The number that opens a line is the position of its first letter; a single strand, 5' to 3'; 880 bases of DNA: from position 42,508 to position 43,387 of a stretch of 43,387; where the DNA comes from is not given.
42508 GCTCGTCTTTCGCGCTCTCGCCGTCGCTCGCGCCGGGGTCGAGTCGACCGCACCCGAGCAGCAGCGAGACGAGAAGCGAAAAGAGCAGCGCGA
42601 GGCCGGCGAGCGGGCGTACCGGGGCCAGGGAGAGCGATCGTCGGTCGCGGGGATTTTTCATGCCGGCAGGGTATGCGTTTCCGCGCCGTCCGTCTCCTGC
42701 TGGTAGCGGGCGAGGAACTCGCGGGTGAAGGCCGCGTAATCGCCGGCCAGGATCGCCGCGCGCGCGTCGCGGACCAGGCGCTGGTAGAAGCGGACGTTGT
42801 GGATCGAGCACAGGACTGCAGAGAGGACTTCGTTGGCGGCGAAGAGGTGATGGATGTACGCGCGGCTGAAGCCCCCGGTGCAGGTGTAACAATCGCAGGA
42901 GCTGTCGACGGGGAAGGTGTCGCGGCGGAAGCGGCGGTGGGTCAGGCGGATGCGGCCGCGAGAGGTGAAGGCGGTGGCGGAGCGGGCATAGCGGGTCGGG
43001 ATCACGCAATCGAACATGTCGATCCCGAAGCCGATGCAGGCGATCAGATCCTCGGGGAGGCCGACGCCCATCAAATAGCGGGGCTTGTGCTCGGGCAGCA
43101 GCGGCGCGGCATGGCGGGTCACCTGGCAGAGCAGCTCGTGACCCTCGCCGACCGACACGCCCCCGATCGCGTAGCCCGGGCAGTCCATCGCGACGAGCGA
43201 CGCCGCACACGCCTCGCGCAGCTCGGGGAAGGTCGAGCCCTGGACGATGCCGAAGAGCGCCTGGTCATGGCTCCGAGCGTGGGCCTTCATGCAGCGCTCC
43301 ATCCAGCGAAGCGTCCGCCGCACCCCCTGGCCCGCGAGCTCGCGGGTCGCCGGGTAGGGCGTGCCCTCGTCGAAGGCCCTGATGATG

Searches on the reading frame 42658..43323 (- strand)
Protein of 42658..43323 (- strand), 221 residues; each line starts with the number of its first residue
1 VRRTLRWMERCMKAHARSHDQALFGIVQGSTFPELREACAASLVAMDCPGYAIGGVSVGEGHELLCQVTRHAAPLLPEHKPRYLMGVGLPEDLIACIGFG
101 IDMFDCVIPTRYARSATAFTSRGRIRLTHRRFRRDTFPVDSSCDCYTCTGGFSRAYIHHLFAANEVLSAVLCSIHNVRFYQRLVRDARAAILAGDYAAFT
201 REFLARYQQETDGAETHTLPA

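Call 17: search_protein_families(library=pfam, proteins=[window:42658-43323:-], max_evalue=0.0001)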
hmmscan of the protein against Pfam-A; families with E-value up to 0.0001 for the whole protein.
window:42658-43323:- (221 aa): 1 family
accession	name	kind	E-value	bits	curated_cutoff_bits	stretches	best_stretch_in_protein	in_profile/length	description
PF01702.25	TGT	-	2.2e-85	287.3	26.3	1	1-208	150-356/357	Queuine tRNA-ribosyltransferase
